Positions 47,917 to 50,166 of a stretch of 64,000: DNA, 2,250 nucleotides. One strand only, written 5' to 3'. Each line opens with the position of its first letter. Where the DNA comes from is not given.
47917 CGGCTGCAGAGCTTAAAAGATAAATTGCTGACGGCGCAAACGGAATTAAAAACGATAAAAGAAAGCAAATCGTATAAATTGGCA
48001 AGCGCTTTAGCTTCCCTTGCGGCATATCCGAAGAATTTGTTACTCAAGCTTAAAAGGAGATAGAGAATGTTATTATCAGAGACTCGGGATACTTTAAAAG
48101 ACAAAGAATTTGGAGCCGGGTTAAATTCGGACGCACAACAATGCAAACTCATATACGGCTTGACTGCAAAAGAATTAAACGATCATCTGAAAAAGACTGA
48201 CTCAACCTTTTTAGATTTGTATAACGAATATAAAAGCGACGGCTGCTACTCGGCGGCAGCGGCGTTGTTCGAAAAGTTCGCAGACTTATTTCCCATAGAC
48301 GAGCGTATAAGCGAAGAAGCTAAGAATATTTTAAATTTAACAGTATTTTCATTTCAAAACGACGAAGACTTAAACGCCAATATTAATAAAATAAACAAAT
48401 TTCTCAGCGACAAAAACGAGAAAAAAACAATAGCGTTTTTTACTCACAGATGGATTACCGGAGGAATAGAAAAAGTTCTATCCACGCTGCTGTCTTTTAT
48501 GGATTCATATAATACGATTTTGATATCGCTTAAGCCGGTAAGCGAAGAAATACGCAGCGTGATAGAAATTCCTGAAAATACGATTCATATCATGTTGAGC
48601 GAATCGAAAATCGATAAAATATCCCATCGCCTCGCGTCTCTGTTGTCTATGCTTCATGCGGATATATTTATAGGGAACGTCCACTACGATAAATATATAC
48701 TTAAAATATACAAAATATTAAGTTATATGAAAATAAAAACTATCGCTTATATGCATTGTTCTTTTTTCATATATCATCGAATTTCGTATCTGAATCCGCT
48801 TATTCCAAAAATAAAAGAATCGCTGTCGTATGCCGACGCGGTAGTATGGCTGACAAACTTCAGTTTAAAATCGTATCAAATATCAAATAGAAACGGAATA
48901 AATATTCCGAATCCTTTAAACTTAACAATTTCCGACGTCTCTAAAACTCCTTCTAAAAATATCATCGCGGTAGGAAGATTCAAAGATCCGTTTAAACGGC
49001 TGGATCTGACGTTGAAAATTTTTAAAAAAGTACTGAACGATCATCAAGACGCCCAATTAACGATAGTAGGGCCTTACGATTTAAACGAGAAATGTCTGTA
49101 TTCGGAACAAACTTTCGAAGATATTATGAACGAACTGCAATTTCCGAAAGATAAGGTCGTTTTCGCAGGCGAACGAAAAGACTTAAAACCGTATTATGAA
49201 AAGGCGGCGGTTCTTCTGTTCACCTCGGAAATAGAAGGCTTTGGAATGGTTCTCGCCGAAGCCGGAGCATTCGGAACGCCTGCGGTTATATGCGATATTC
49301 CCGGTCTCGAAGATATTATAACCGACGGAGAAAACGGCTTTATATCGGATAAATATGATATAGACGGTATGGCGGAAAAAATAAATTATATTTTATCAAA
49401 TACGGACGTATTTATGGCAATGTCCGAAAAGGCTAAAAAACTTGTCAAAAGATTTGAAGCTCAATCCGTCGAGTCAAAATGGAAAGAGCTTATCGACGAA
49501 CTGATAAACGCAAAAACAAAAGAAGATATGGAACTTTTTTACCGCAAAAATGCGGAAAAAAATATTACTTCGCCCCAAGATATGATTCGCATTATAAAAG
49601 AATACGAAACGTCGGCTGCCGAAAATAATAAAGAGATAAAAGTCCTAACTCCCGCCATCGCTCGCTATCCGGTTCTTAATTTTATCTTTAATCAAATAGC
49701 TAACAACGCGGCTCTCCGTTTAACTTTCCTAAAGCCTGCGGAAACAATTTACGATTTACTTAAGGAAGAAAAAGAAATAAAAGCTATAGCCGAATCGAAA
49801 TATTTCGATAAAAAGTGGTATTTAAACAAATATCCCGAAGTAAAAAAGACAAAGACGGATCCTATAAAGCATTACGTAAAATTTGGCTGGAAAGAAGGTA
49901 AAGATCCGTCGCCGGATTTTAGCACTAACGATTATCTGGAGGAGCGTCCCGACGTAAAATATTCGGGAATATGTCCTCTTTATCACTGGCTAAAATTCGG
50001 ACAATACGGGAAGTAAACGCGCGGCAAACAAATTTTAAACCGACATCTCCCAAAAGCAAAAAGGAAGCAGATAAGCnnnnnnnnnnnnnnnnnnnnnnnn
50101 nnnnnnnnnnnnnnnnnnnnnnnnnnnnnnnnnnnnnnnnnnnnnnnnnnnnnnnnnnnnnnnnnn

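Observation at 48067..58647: Three unrelated glycan enzymes end in the same ~70-aa tandem-motif C-terminal domain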

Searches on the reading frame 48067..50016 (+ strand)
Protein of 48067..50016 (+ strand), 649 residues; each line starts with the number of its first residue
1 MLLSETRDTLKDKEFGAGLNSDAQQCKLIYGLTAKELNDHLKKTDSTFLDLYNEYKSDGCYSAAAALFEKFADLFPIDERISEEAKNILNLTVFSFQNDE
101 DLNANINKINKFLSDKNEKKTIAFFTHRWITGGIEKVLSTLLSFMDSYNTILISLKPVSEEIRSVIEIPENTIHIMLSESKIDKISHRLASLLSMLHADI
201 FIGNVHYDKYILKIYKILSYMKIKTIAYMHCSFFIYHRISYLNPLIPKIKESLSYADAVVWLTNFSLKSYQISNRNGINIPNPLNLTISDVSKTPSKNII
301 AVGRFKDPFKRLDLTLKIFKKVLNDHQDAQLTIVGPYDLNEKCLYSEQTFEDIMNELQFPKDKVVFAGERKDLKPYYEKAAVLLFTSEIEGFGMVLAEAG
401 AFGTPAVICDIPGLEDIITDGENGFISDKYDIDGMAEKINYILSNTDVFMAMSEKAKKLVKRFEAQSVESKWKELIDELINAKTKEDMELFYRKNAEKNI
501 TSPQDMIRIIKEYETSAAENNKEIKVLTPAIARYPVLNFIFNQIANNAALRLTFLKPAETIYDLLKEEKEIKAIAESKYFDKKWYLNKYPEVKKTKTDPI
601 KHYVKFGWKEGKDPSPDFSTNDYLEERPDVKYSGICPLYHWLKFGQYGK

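Call 4: search_protein_families(library=pfam, proteins=[window:48067-50016:+], max_evalue=0.1)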
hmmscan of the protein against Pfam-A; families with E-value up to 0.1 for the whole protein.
window:48067-50016:+ (649 aa): 5 families
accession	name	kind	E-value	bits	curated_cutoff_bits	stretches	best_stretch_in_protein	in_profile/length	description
PF00534.26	Glycos_transf_1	-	7.8e-30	104.1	26.4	1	294-458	13-171/172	Glycosyl transferases group 1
PF13692.12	Glyco_trans_1_4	-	3e-28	99.3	27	1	297-445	2-142/142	Glycosyl transferases group 1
PF20706.3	GT4-conflict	-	2.7e-11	43.5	26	1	295-421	196-323/385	Family 4 Glycosyltransferase in conflict systems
PF13524.12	Glyco_trans_1_2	-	0.00036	20.9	25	1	328-461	14-130/144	Glycosyl transferase-like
PF25375.1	Lin-15B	-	0.022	15.2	27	1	169-273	22-120/121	Lin-15B-like domain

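Call 6: search_protein_families(library=ncbifam, proteins=[window:48067-50016:+], max_evalue=1)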
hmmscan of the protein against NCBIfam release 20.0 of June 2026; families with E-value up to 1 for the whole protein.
window:48067-50016:+ (649 aa): 35 families (the best 25 are shown)
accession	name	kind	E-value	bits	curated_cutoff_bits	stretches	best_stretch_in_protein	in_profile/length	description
TIGR03999.1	thiol_BshA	equivalog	1.5e-22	80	273.7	1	297-480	200-374/375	N-acetyl-alpha-D-glucosaminyl L-malate synthase BshA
NF047880.1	glyco_SdgA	exception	5.6e-21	74.7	800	1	290-476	309-487/488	serine-aspartate repeat adhesin O-glycosyltransferase SdgA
NF050056.1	ProtGlycPglH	equivalog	1.7e-19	70.1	600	1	123-479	4-353/354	GalNAc-alpha-(1->4)-GalNAc-alpha-(1->3)-diNAcBac-PP-undecaprenol alpha-1,4-N-acetyl-D-galactosaminyltransferase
NF047881.1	glyco_SdgB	exception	1.7e-16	60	800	1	290-476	315-493/496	serine-aspartate repeat adhesin O-glycosyltransferase SdgB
NF007396.0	PRK09922.1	equivalog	6e-16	58.3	385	1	131-463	15-342/361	lipopolysaccharide 1,6-galactosyltransferase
NF041876.1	EPS_EpsE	equivalog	1.2e-15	57.7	400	1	297-465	215-382/389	exopolysaccharide biosynthesis GT4 family glycosyltransferase EpsE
TIGR04047.1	MSMEG_0565_glyc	hypoth_equivalog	3.4e-14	52.7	259.85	1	298-465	195-360/373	MSMEG_0565 family glycosyltransferase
TIGR03088.1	stp2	hypoth_equivalog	4.8e-14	52.2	409.05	2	293-479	191-373/374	TIGR03088 family PEP-CTERM/XrtA system glycosyltransferase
TIGR03449.1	mycothiol_MshA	equivalog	4.5e-13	48.9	462.5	1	299-473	223-397/406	D-inositol-3-phosphate glycosyltransferase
NF041139.1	TreT_Thcocales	equivalog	1.3e-12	47.2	775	1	294-462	226-394/412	trehalose synthase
NF050063.1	ProtGlycPglJ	equivalog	2.2e-12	46.9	500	1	121-470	3-357/363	N-acetylgalactosamine-N,N'-diacetylbacillosaminyl-diphospho-undecaprenol 4-alpha-N-acetylgalactosaminyltransferase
NF038229.1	Glyco4_Geo_Pelo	equivalog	3.3e-11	42.8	400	1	308-471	172-328/338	GPMC system family 4 glycosyltransferase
NF038255.1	exopoly_VpsD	equivalog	1.9e-10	40.2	300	1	196-480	105-380/381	VpsD family glycosyltransferase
TIGR04157.1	glyco_rSAM_CFB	subfamily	2e-10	40.3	400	1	297-473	228-403/406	TIGR04157 family glycosyltransferase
NF012028.0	PRK15484.1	subfamily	8.7e-10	38.2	618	1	293-478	189-377/380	lipopolysaccharide N-acetylglucosaminyltransferase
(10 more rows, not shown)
